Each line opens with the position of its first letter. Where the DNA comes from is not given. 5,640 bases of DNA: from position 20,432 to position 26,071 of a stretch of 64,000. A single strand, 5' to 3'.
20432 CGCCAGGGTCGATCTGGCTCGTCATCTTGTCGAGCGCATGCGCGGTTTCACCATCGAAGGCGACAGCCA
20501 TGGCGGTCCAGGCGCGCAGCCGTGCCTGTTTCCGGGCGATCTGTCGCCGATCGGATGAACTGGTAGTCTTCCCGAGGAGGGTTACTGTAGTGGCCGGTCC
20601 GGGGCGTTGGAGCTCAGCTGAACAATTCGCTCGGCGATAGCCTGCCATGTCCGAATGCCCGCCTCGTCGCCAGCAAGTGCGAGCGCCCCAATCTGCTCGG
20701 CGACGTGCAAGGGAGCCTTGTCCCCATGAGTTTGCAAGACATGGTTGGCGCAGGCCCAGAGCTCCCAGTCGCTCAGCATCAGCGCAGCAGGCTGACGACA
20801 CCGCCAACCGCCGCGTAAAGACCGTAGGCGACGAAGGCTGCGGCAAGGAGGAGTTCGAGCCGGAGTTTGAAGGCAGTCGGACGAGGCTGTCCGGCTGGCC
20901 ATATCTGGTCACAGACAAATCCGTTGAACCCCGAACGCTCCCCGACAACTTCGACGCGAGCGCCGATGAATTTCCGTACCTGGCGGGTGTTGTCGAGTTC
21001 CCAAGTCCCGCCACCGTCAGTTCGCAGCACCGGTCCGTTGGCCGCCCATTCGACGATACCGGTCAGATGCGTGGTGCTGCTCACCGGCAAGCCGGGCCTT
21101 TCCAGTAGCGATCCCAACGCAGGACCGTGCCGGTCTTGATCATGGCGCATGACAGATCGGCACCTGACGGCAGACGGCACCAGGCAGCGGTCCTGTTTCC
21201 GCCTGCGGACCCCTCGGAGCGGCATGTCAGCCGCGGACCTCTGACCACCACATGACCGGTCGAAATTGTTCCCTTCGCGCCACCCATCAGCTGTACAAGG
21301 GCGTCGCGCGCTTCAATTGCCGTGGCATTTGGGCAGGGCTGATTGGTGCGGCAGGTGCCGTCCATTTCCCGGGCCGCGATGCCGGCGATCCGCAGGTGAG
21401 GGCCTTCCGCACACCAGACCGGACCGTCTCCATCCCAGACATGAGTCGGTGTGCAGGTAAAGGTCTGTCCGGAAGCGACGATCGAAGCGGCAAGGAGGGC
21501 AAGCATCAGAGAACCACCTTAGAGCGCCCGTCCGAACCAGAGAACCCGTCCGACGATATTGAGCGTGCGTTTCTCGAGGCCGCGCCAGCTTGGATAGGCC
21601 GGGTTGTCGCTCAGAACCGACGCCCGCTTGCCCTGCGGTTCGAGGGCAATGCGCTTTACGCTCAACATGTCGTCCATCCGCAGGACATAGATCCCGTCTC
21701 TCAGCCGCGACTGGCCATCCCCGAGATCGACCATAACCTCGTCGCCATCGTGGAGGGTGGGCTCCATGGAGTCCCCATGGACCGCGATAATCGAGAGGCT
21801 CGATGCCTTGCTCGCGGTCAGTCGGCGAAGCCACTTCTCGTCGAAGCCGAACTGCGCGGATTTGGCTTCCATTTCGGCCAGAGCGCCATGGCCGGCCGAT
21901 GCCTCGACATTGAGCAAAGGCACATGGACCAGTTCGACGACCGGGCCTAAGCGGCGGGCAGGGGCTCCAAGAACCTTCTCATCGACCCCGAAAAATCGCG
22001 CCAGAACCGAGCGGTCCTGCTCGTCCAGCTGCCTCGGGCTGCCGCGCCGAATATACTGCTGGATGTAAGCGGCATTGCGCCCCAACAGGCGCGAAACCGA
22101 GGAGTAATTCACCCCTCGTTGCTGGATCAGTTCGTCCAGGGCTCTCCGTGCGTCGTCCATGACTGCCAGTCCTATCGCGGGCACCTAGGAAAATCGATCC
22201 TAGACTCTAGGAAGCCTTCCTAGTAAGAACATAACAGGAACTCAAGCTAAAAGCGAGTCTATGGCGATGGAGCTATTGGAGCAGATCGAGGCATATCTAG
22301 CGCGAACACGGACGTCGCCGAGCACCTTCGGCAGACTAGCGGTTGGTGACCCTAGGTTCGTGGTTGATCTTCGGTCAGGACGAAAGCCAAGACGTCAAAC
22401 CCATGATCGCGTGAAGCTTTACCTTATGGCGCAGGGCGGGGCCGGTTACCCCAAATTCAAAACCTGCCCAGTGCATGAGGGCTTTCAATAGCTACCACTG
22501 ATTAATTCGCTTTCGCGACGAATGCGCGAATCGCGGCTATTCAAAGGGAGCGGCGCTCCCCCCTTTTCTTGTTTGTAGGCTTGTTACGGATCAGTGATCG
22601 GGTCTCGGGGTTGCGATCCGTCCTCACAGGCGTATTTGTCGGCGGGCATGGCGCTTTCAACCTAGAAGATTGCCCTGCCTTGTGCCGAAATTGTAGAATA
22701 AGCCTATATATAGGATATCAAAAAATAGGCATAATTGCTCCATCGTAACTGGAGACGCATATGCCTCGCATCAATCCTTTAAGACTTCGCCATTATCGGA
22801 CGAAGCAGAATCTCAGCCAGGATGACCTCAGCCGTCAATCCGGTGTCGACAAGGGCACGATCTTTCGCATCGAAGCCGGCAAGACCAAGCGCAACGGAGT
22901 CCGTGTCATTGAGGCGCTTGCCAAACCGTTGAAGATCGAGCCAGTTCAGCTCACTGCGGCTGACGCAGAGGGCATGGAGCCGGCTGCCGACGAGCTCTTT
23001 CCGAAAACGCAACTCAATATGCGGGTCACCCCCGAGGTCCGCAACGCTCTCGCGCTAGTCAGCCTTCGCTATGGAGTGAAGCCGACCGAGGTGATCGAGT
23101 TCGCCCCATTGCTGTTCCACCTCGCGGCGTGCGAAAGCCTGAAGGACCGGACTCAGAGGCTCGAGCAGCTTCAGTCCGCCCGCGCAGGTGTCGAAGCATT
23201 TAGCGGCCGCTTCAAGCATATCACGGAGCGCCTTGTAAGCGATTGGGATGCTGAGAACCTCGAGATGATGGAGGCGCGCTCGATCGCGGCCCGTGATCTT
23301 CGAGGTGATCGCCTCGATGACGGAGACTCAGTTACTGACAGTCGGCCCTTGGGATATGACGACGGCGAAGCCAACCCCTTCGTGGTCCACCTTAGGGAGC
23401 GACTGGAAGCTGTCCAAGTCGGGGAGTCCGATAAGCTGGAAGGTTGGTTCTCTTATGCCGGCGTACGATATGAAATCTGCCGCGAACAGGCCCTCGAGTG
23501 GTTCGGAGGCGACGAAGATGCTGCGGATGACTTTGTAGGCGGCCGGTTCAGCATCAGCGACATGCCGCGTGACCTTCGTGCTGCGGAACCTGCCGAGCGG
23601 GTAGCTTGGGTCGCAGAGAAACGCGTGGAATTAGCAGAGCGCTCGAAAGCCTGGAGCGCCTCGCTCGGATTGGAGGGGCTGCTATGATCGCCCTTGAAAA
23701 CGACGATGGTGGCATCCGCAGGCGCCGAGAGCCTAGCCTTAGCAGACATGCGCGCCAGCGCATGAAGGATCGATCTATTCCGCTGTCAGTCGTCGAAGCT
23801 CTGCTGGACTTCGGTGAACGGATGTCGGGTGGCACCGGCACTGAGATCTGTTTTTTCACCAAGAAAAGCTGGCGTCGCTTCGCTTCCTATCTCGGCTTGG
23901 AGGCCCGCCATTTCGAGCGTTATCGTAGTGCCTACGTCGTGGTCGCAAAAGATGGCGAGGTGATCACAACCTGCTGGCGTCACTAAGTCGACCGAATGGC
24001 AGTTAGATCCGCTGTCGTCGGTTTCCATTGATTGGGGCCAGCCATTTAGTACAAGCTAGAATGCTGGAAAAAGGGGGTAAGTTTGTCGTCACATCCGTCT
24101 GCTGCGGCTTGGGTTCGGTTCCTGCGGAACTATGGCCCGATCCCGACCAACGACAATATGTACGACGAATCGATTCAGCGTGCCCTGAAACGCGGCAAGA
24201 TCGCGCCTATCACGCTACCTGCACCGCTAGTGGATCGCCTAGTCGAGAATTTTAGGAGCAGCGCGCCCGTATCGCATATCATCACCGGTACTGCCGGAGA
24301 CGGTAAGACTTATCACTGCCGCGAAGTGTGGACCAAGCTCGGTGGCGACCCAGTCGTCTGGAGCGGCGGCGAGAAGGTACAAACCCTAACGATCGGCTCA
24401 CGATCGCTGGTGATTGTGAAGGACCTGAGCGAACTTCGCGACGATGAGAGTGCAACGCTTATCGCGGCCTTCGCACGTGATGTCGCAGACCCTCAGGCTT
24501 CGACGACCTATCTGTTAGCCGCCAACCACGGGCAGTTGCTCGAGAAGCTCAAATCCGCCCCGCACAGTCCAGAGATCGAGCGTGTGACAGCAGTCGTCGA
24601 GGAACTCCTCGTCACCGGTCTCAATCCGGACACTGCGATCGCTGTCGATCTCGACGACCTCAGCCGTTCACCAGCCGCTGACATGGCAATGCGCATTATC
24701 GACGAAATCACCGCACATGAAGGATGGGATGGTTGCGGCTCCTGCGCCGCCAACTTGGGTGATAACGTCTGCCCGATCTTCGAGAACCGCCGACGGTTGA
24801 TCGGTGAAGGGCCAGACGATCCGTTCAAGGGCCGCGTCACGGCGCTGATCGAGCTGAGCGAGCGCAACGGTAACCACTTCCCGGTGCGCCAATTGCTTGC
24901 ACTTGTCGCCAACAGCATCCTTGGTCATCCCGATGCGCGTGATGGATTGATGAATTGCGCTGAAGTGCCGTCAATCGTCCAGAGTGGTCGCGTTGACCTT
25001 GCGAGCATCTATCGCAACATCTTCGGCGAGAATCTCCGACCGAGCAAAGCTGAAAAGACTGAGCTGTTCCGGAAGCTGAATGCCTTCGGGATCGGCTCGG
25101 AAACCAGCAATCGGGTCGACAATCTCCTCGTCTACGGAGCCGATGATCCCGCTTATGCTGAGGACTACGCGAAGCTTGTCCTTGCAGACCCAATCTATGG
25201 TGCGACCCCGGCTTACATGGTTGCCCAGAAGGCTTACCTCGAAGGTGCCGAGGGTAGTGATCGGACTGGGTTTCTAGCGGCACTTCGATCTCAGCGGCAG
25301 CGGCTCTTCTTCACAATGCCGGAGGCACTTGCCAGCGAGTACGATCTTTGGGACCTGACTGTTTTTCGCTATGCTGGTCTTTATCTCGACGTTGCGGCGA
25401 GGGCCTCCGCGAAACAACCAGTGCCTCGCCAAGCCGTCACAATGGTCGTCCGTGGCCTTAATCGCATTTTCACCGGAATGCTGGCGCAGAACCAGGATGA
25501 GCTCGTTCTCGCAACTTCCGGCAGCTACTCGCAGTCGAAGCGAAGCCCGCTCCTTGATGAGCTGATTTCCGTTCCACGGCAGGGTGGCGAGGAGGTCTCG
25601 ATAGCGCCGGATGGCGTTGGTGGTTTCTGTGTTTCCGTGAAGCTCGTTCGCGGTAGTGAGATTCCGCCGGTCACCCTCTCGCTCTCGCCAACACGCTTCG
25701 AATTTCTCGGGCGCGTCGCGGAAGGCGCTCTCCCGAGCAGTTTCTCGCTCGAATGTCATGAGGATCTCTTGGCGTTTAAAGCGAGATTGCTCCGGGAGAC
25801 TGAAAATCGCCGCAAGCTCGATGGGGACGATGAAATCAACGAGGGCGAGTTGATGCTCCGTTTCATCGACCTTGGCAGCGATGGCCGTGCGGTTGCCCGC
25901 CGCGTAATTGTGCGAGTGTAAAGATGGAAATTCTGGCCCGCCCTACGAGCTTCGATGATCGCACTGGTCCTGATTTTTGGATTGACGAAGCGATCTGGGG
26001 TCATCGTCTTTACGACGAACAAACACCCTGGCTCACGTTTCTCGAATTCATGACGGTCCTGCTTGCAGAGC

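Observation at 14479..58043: Element-wide host-LexA (SOS) regulon wired onto conjugation, its regulators and a defence system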

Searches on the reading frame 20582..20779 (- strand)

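Call 86: search_protein_families(library=pfam, proteins=[window:20582-20779:-], max_evalue=0.1)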
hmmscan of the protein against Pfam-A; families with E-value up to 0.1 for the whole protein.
window:20582-20779:- (65 aa): 1 family
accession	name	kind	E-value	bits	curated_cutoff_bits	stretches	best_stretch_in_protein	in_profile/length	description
PF22284.1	DUF6961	-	1.9e-17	63.6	27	1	4-57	2-55/58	Family of unknown function (DUF6961)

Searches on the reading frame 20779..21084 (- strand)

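Call 36: search_protein_families(library=pfam, proteins=[window:20779-21084:-], max_evalue=5)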
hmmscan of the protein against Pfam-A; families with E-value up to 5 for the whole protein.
window:20779-21084:- (101 aa): 1 family
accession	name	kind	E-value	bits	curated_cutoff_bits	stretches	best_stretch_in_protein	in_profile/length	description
PF19135.5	DUF5818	-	1.5e-17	63.3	27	1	8-64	1-57/57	Protein of unknown function (DUF5818)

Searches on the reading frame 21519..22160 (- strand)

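Call 14: search_protein_families(library=pfam, proteins=[window:21519-22160:-], max_evalue=0.01)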
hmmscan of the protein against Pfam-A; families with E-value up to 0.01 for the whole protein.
window:21519-22160:- (213 aa): 1 family
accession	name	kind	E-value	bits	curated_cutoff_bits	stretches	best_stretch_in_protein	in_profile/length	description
PF00717.28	Peptidase_S24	-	4.8e-18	65.4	23.3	1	81-206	1-115/116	Peptidase S24-like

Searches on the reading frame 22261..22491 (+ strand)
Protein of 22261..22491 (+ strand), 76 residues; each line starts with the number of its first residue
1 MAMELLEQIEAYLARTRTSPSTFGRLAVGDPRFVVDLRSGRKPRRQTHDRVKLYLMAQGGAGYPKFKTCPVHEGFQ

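Call 14: search_protein_families(library=pfam, proteins=[window:22261-22491:+], max_evalue=0.01)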
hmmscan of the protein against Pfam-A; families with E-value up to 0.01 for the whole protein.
window:22261-22491:+ (76 aa): 0 families

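Call 36: search_protein_families(library=pfam, proteins=[window:22261-22491:+], max_evalue=5)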
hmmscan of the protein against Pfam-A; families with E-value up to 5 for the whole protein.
window:22261-22491:+ (76 aa): 1 family
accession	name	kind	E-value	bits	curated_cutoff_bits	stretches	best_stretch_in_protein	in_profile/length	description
PF11239.13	DUF3040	-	0.41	11.4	24.7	1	25-55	17-47/84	Protein of unknown function (DUF3040)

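Call 52: search_protein_families(library=ncbifam, proteins=[window:22261-22491:+], max_evalue=0.01)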
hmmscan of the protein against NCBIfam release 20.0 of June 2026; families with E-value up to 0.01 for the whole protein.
window:22261-22491:+ (76 aa): 0 families

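Call 86: search_protein_families(library=pfam, proteins=[window:22261-22491:+], max_evalue=0.1)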
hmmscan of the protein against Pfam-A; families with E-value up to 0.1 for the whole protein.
window:22261-22491:+ (76 aa): 0 families

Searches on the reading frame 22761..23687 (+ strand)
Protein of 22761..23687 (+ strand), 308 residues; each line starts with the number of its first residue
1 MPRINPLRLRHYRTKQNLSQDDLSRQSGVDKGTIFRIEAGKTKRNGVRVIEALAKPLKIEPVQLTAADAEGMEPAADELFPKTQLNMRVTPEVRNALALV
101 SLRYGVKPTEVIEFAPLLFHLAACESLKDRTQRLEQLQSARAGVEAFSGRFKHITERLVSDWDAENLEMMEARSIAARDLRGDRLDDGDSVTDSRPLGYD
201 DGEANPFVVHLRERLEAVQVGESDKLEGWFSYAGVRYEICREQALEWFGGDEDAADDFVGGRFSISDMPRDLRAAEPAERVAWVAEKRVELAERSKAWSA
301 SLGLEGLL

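Call 44: search_protein_families(library=pfam, proteins=[window:22761-23687:+], max_evalue=0.001)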
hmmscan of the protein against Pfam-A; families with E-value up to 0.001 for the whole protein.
window:22761-23687:+ (308 aa): 4 families
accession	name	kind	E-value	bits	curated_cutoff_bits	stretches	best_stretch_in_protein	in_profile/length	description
PF13560.12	HTH_31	-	2.7e-08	34.5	27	1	8-63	5-60/64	Helix-turn-helix domain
PF01381.28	HTH_3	-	7.3e-08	32.8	23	1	9-62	1-53/55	Helix-turn-helix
PF12844.13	HTH_19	-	3.1e-05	24.2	30.2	1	8-64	3-58/64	Helix-turn-helix domain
PF13443.12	HTH_26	-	0.00023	21.8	22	1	8-64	1-57/63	Cro/C1-type HTH DNA-binding domain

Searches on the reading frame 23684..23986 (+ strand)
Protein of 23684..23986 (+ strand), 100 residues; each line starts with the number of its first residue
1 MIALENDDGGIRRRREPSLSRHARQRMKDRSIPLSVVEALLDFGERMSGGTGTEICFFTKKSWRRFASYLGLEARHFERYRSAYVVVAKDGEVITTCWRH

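Call 44: search_protein_families(library=pfam, proteins=[window:23684-23986:+], max_evalue=0.001)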
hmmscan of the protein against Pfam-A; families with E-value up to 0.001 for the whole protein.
window:23684-23986:+ (100 aa): 1 family
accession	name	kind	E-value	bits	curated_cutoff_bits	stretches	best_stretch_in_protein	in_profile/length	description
PF14076.12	DUF4258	-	8.6e-07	29.6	25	1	19-97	1-69/71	Domain of unknown function (DUF4258)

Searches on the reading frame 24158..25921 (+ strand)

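Call 44: search_protein_families(library=pfam, proteins=[window:24158-25921:+], max_evalue=0.001)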
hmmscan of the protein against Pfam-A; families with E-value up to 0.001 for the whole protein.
window:24158-25921:+ (587 aa): 1 family
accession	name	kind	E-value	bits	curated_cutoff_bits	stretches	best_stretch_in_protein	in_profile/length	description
PF13191.12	AAA_16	-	0.00058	20.8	32.6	0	26-177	13-150/167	AAA ATPase domain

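Call 52: search_protein_families(library=ncbifam, proteins=[window:24158-25921:+], max_evalue=0.01)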
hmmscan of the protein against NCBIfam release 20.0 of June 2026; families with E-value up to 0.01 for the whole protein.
window:24158-25921:+ (587 aa): 0 families
